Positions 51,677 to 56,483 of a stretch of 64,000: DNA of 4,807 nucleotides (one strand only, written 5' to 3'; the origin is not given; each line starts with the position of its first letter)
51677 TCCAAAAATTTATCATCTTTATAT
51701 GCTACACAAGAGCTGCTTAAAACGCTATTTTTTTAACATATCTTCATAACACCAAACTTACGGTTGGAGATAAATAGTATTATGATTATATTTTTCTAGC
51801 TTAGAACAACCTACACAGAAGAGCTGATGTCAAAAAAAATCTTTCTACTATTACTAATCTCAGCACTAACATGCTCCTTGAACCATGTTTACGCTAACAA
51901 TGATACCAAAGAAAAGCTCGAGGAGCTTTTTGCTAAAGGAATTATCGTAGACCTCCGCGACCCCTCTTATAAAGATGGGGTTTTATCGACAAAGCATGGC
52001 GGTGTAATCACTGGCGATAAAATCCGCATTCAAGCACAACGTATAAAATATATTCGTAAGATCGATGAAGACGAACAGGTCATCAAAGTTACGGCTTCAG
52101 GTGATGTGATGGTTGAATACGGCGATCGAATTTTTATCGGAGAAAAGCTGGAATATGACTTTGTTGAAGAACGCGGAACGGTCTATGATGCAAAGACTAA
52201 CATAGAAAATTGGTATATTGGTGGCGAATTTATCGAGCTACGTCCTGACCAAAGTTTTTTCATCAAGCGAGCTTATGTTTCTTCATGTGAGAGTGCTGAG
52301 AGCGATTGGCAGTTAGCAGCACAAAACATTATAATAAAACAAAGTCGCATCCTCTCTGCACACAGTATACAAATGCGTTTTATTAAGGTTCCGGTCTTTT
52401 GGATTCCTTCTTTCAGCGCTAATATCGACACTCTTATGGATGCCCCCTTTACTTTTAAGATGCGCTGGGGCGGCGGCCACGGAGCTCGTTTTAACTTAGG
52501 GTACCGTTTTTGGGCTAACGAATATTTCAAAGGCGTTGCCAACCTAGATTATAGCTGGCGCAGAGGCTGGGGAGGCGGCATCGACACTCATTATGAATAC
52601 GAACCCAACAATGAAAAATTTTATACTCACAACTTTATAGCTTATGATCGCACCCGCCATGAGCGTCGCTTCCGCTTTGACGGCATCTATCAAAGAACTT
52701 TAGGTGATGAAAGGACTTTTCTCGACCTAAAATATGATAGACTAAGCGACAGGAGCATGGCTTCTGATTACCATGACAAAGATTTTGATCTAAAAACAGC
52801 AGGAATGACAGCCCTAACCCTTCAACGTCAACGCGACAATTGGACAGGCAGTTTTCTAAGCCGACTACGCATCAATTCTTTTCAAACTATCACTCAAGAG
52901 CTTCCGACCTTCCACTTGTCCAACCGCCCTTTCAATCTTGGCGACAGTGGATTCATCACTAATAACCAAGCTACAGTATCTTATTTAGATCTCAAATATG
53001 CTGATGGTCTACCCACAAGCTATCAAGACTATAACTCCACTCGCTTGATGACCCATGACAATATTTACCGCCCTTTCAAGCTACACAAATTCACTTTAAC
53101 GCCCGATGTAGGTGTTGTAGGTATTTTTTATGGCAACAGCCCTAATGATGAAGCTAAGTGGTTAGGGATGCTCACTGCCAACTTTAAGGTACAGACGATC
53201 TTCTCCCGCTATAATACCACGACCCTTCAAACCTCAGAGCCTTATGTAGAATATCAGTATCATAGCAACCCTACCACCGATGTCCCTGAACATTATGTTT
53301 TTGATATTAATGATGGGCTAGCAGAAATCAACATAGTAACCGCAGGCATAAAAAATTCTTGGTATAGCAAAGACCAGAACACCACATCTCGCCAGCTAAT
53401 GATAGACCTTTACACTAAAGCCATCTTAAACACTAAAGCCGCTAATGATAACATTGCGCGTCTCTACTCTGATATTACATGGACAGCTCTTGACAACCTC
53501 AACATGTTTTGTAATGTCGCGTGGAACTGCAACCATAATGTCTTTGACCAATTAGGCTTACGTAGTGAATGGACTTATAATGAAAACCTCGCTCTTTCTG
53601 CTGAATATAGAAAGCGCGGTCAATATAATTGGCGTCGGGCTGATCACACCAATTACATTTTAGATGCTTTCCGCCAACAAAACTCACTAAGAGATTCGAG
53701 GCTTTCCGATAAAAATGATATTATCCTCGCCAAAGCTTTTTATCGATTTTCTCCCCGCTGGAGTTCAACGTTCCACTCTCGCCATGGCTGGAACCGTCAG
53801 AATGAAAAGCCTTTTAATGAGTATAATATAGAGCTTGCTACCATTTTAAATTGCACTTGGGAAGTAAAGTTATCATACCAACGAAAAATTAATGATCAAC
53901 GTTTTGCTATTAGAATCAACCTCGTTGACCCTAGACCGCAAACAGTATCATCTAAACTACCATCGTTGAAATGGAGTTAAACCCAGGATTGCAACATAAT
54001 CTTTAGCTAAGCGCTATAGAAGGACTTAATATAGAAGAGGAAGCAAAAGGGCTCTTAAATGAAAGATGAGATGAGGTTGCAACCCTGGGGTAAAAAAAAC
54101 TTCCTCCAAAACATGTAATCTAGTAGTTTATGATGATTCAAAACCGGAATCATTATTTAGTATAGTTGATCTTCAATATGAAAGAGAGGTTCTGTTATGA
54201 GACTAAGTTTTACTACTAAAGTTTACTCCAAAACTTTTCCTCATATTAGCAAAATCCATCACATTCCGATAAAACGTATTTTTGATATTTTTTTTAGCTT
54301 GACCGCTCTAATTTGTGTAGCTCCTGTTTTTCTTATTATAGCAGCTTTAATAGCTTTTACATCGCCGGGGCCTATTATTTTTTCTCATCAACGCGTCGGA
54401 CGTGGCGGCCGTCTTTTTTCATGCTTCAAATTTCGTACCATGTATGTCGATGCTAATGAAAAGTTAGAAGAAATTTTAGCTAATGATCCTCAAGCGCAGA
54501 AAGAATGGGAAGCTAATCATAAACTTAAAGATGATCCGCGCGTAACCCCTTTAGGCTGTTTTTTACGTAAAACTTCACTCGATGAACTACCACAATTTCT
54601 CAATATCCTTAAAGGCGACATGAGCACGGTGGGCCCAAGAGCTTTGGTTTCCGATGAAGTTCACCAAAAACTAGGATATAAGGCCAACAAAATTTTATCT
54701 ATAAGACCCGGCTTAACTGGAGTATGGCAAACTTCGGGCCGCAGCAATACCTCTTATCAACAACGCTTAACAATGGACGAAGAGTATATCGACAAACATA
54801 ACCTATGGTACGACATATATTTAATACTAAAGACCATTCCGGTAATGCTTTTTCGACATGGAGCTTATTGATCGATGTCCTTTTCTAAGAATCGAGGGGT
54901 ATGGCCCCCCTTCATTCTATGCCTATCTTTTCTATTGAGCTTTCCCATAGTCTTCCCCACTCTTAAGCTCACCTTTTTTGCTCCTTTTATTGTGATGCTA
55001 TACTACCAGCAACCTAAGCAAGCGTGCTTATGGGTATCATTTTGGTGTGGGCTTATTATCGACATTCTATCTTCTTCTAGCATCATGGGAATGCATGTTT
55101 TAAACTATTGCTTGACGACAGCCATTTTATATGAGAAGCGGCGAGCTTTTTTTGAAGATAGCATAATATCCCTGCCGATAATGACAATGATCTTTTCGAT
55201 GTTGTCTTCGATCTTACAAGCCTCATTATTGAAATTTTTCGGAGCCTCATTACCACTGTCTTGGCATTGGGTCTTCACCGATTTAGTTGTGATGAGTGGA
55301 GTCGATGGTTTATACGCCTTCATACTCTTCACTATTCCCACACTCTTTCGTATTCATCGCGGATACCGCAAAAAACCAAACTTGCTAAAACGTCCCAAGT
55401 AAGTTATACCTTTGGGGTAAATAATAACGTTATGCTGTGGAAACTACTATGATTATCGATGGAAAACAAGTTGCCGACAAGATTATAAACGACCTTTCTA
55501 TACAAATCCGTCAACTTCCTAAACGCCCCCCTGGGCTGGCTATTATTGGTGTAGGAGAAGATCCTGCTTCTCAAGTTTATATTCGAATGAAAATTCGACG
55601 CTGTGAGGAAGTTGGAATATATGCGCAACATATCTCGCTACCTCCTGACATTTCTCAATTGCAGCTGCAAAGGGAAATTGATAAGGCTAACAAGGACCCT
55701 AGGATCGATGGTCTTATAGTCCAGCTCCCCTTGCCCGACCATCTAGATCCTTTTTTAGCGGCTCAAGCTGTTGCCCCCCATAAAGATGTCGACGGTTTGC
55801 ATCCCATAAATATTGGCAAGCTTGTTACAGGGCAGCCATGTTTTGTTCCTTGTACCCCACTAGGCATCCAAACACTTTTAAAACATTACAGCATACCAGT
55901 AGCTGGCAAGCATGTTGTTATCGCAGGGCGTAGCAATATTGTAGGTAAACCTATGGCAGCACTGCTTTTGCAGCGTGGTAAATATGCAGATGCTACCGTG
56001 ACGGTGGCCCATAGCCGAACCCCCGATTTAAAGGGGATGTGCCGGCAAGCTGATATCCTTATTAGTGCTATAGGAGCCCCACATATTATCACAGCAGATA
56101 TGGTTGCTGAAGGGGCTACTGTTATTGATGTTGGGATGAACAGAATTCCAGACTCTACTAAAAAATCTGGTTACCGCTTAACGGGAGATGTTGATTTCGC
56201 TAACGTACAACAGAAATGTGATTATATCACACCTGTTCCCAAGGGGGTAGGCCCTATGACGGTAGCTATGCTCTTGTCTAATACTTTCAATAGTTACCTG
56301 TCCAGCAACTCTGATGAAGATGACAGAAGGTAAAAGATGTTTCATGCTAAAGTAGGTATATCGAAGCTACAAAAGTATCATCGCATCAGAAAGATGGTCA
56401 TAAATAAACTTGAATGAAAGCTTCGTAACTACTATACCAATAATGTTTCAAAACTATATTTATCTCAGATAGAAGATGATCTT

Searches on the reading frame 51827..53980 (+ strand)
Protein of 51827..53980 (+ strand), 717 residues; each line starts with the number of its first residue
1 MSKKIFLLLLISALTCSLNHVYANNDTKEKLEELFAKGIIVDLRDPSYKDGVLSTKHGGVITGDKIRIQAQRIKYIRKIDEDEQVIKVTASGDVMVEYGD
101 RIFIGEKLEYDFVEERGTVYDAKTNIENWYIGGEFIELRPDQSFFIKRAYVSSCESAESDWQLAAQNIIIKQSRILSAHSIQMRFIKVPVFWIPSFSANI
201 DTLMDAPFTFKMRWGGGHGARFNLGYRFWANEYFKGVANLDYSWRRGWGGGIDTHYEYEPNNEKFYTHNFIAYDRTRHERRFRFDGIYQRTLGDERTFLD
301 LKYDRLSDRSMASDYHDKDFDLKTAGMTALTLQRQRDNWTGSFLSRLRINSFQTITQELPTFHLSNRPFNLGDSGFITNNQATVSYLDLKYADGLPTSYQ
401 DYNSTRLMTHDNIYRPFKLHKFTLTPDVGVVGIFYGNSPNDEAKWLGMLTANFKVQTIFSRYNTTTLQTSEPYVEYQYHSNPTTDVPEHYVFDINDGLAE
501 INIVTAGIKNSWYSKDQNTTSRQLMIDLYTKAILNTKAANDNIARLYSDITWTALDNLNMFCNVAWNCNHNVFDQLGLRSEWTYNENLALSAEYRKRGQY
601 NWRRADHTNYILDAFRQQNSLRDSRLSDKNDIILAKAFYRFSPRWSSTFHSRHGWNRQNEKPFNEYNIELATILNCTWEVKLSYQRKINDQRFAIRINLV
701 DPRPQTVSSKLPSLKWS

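Call 52: search_protein_families(library=ncbifam, proteins=[window:51827-53980:+], max_evalue=0.00001)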
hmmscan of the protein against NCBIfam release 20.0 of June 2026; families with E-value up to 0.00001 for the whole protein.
window:51827-53980:+ (717 aa): 1 family
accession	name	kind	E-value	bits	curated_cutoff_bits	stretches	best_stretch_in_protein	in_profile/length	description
NF052235.1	CT351_fam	equivalog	1.6e-91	307.8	900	1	51-699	23-668/674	CT351 family outer membrane beta-barrel protein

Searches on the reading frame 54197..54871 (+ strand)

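Call 52: search_protein_families(library=ncbifam, proteins=[window:54197-54871:+], max_evalue=0.00001)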
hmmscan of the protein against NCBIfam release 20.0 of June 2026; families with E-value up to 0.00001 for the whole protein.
window:54197-54871:+ (224 aa): 10 families
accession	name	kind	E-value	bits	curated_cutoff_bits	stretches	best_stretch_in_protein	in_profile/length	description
TIGR03022.1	WbaP_sugtrans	subfamily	5e-88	296.3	403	1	18-224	251-456/456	undecaprenyl-phosphate galactose phosphotransferase WbaP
NF052601.1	undeca_RfbP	equivalog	4.1e-82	275.1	330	1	18-221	37-239/244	undecaprenyl-phosphate galactose phosphotransferase family protein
TIGR03025.1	EPS_sugtrans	subfamily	2.9e-77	260.8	295.55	1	18-224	251-445/445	exopolysaccharide biosynthesis polyprenyl glycosylphosphotransferase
NF011751.0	PRK15204.1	equivalog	2.9e-62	210.8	907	1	24-224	278-476/476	undecaprenyl-phosphate galactose phosphotransferase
TIGR03023.1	WcaJ_sugtrans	equivalog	4.1e-62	211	410.75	1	24-224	261-453/453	undecaprenyl-phosphate glucose phosphotransferase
NF041877.1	EPS_EpsZ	equivalog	5.5e-59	200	800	1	16-223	256-458/459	exopolysaccharide biosynthesis polyisoprenyl-phosphate hexose-1-phosphate transferase EpsZ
TIGR03013.1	EpsB_2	subfamily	3e-43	148.5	393.35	1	9-223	240-442/443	TIGR03013 family XrtA/PEP-CTERM system glycosyltransferase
NF007518.0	PRK10124.1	equivalog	7e-37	127.2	684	1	20-217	269-457/464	undecaprenyl-phosphate glucose phosphotransferase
NF050817.1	PolSacchBiosHfsE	equivalog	4.5e-35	121.3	750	1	22-218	268-460/467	polysaccharide biosynthesis protein HfsE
NF045514.1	glycotran_HepC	equivalog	4.5e-26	91.5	140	1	14-150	105-212/220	heterocyst development glycosyltransferase HepC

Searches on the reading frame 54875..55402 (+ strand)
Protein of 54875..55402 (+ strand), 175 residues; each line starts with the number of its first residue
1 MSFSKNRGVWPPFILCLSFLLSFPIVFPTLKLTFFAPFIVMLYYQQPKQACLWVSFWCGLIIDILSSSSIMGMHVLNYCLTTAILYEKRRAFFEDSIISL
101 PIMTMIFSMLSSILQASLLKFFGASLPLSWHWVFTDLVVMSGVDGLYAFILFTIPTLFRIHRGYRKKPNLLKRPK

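Call 52: search_protein_families(library=ncbifam, proteins=[window:54875-55402:+], max_evalue=0.00001)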
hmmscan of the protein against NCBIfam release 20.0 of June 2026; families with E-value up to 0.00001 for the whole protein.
window:54875-55402:+ (175 aa): 1 family
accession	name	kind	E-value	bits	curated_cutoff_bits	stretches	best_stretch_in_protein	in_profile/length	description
TIGR03426.1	shape_MreD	equivalog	8.6e-12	45.3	34.85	1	14-155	10-152/154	rod shape-determining protein MreD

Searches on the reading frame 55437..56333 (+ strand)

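Call 52: search_protein_families(library=ncbifam, proteins=[window:55437-56333:+], max_evalue=0.00001)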
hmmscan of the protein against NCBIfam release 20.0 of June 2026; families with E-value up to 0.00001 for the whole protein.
window:55437-56333:+ (298 aa): 30 families (the best 25 are shown)
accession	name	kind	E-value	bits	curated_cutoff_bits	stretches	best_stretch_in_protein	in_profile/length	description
NF010781.0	PRK14184.1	equivalog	2.9e-106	354.8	438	1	5-288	2-281/286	bifunctional 5,10-methylene-tetrahydrofolate dehydrogenase/ 5,10-methylene-tetrahydrofolate cyclohydrolase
NF010771.0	PRK14174.1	equivalog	1.1e-105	353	530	1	5-289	2-291/295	bifunctional 5,10-methylene-tetrahydrofolate dehydrogenase/ 5,10-methylene-tetrahydrofolate cyclohydrolase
NF010783.0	PRK14186.1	equivalog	2e-102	342.3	333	1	4-291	2-286/297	bifunctional methylenetetrahydrofolate dehydrogenase/methenyltetrahydrofolate cyclohydrolase FolD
NF010787.0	PRK14191.1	equivalog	2e-101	338.9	423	1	5-287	2-277/285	bifunctional methylenetetrahydrofolate dehydrogenase/methenyltetrahydrofolate cyclohydrolase FolD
NF010782.0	PRK14185.1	equivalog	3.2e-101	338.6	507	1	6-284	3-284/293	bifunctional methylenetetrahydrofolate dehydrogenase/methenyltetrahydrofolate cyclohydrolase FolD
NF010778.0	PRK14181.1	equivalog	5.7e-101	337.8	503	1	5-290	1-285/287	bifunctional methylenetetrahydrofolate dehydrogenase/methenyltetrahydrofolate cyclohydrolase FolD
NF010764.0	PRK14167.1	subfamily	2.3e-100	335.6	477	1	4-286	2-285/297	bifunctional 5,10-methylene-tetrahydrofolate dehydrogenase/ 5,10-methylene-tetrahydrofolate cyclohydrolase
NF010785.0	PRK14188.1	subfamily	3.6e-100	334.7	396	1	3-287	2-286/297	bifunctional methylenetetrahydrofolate dehydrogenase/methenyltetrahydrofolate cyclohydrolase FolD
NF010786.0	PRK14189.1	subfamily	8.5e-100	333.5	421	1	3-286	2-277/285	bifunctional methylenetetrahydrofolate dehydrogenase/methenyltetrahydrofolate cyclohydrolase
NF010770.0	PRK14173.1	equivalog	8.5e-98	327.1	411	1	4-286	3-277/287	bifunctional 5,10-methylene-tetrahydrofolate dehydrogenase/ 5,10-methylene-tetrahydrofolate cyclohydrolase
NF010776.0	PRK14179.1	equivalog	1.6e-96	322.7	445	1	4-290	2-281/284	bifunctional methylenetetrahydrofolate dehydrogenase/methenyltetrahydrofolate cyclohydrolase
NF010780.0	PRK14183.1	equivalog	3.3e-96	321.9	480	1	6-286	3-276/283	bifunctional 5,10-methylene-tetrahydrofolate dehydrogenase/ 5,10-methylene-tetrahydrofolate cyclohydrolase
NF010775.0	PRK14178.1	equivalog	3.9e-96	321.6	465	1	5-285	1-269/279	bifunctional methylenetetrahydrofolate dehydrogenase/methenyltetrahydrofolate cyclohydrolase FolD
NF008058.0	PRK10792.1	equivalog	1.6e-94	316.1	355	1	4-288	3-280/285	bifunctional methylenetetrahydrofolate dehydrogenase/methenyltetrahydrofolate cyclohydrolase FolD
NF010790.0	PRK14194.1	equivalog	3.5e-92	308.8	508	1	3-285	3-280/301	bifunctional methylenetetrahydrofolate dehydrogenase/methenyltetrahydrofolate cyclohydrolase FolD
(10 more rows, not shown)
